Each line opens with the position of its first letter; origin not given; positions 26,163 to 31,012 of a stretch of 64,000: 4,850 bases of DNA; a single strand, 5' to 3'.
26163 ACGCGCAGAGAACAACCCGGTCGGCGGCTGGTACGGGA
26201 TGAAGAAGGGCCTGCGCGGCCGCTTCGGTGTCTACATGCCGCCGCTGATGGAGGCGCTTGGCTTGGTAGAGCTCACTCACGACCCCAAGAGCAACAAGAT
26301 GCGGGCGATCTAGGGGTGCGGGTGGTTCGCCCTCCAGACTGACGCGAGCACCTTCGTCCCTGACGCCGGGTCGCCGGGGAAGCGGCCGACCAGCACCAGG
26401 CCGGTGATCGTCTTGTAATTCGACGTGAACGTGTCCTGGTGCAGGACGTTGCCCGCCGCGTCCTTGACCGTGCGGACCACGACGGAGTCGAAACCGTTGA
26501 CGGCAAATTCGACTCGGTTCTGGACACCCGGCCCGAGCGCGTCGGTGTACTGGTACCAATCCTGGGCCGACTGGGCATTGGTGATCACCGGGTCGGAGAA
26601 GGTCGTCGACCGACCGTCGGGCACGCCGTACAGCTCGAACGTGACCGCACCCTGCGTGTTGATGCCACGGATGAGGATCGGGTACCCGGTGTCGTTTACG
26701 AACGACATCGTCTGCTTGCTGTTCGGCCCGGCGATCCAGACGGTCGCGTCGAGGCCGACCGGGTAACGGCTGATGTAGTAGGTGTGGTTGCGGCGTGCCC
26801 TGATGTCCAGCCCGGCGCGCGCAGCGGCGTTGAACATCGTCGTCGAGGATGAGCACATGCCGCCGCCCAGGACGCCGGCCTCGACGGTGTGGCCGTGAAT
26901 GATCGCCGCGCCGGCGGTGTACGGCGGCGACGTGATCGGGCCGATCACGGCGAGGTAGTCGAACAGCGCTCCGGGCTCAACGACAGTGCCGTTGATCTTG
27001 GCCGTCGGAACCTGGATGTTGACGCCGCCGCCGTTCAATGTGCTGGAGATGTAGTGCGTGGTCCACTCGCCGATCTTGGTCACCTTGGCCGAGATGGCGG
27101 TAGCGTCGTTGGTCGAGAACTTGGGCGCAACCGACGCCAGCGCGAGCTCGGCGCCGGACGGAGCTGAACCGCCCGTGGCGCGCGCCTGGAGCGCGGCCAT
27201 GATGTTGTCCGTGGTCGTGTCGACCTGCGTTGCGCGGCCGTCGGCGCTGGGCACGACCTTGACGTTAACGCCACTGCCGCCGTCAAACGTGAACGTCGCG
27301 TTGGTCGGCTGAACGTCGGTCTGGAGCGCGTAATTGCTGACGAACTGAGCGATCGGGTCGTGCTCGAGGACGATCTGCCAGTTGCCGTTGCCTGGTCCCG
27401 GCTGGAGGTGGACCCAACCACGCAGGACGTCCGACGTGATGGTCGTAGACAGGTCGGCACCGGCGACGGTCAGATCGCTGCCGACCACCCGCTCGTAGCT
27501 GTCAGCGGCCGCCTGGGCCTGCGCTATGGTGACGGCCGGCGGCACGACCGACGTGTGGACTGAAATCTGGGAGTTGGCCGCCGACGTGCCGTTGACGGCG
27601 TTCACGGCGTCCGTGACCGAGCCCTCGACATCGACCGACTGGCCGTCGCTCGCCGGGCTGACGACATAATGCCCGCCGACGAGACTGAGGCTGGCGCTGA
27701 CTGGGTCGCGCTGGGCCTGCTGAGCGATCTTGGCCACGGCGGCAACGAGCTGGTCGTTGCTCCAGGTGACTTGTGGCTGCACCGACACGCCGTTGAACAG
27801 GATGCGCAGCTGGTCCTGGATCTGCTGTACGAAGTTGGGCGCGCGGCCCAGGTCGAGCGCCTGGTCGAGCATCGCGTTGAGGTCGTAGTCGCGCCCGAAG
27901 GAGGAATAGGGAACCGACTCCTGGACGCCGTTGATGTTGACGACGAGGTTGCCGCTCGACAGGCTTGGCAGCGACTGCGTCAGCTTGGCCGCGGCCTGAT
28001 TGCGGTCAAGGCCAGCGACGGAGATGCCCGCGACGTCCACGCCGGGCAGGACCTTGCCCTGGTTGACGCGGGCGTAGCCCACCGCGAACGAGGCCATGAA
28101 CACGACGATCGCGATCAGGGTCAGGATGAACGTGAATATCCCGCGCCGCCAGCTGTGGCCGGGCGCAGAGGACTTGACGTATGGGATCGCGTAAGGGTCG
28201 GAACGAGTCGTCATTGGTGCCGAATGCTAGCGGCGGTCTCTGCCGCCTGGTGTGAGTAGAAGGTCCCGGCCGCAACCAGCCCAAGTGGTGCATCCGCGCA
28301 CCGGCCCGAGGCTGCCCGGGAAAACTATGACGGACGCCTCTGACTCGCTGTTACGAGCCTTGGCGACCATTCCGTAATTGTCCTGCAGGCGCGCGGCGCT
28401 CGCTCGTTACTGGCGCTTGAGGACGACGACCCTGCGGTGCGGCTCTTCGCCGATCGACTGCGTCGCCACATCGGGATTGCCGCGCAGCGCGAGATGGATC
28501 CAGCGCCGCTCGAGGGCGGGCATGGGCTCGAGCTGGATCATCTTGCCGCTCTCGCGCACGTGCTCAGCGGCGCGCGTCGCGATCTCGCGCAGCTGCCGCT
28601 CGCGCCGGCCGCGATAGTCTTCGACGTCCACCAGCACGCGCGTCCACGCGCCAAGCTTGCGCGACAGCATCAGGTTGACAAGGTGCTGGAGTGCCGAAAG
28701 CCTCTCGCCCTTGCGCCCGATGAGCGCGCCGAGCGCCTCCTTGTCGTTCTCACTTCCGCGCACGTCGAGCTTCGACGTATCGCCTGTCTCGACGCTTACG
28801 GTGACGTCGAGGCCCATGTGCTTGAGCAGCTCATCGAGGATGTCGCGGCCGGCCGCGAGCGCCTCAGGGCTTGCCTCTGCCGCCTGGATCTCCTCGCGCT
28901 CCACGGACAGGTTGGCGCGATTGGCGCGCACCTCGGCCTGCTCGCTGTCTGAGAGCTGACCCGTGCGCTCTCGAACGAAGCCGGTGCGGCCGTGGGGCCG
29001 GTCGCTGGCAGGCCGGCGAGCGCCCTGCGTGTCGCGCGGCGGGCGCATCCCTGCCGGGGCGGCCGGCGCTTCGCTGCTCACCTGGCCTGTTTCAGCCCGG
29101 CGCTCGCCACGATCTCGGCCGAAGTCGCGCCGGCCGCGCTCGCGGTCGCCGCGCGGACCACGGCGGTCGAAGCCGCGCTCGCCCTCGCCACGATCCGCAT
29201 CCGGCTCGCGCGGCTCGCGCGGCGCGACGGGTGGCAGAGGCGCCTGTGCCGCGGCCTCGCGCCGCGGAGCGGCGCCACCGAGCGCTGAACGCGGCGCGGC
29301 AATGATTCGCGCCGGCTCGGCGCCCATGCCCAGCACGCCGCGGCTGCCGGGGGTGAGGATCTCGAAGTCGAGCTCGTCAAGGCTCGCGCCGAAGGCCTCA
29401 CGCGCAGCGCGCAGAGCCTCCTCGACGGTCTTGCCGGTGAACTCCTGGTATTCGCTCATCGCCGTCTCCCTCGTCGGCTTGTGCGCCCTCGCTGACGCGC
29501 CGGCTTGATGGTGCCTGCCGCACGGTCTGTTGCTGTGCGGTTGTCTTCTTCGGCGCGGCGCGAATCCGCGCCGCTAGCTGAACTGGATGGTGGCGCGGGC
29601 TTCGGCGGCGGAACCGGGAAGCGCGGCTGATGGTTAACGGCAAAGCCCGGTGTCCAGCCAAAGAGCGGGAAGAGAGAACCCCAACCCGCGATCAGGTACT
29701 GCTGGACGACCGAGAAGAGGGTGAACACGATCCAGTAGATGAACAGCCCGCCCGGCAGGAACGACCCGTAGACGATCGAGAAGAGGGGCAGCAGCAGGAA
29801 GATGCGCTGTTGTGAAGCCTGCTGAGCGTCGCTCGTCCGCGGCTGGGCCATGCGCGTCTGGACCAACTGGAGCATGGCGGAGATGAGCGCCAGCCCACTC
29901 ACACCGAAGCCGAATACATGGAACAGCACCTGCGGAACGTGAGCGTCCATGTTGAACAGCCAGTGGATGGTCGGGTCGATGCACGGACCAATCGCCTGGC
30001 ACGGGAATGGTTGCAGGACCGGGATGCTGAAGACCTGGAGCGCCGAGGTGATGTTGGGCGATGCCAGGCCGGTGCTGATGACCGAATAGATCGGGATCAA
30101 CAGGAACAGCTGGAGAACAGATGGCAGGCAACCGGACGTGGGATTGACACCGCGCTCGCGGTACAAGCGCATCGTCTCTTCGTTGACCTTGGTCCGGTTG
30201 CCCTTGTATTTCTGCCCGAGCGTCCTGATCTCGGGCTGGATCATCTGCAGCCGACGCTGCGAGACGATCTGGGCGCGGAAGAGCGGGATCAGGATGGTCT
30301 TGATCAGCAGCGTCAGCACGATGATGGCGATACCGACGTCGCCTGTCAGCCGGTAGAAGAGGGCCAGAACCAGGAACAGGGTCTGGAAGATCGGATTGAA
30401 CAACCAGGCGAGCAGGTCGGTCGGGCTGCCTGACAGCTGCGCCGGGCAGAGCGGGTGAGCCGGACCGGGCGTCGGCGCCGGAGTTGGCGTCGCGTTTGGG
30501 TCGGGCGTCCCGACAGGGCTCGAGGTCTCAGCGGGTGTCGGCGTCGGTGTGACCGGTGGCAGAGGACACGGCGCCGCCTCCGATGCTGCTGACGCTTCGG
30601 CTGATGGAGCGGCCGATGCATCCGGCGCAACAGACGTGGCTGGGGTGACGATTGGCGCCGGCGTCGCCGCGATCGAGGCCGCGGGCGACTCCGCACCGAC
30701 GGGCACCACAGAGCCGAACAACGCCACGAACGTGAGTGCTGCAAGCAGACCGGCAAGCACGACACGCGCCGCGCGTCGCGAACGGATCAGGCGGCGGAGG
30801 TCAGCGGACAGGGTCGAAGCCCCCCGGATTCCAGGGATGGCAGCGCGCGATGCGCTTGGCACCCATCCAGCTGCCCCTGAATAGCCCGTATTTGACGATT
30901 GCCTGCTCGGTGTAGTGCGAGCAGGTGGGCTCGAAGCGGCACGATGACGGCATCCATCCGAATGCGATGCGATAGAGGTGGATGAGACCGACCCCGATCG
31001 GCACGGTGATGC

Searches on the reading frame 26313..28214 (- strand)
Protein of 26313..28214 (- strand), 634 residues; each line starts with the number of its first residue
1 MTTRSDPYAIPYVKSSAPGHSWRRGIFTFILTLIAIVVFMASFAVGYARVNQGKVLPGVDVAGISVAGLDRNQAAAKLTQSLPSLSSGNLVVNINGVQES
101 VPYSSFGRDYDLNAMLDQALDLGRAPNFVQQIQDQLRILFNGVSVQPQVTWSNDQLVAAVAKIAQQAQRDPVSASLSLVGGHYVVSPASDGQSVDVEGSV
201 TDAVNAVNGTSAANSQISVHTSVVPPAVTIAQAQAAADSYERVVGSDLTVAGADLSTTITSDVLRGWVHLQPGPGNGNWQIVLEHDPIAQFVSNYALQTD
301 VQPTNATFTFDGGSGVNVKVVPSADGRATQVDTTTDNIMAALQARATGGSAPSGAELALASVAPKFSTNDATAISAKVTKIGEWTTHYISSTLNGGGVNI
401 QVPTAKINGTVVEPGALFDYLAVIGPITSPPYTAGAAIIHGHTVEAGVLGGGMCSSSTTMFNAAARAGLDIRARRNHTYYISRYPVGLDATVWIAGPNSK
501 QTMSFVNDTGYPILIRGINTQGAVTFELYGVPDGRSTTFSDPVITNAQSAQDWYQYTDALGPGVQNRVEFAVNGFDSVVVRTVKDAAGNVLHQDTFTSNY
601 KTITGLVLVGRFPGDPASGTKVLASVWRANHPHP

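Call 26: search_protein_families(library=pfam, proteins=[window:26313-28214:-], max_evalue=0.01)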
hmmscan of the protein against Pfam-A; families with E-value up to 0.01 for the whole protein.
window:26313-28214:- (634 aa): 2 families
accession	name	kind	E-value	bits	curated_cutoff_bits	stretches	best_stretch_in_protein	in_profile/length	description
PF04294.18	VanW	-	5.6e-30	103.9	27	1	398-529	4-130/130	VanW like protein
PF12229.13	PG_binding_4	-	8.9e-26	90.8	22.1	2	100-209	2-110/117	Putative peptidoglycan binding domain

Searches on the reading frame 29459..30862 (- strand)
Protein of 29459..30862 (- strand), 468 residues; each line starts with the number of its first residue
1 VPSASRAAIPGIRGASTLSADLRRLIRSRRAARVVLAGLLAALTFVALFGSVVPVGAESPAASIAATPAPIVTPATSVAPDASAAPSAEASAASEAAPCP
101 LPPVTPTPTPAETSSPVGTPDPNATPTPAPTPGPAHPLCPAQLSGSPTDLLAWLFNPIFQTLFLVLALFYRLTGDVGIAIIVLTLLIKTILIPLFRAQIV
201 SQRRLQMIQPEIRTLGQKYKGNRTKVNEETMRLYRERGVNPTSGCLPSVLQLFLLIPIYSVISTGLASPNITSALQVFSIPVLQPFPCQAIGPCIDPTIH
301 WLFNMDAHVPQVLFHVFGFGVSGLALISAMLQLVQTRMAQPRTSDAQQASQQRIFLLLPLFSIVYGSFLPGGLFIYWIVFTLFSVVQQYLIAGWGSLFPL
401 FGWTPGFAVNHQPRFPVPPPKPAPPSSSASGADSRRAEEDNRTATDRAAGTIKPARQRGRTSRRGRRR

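Call 26: search_protein_families(library=pfam, proteins=[window:29459-30862:-], max_evalue=0.01)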
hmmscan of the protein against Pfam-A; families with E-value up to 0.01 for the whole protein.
window:29459-30862:- (468 aa): 1 family
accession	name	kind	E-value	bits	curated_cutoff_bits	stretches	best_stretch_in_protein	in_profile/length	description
PF02096.25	60KD_IMP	-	3.8e-41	141.2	35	1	177-391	2-161/163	60Kd inner membrane protein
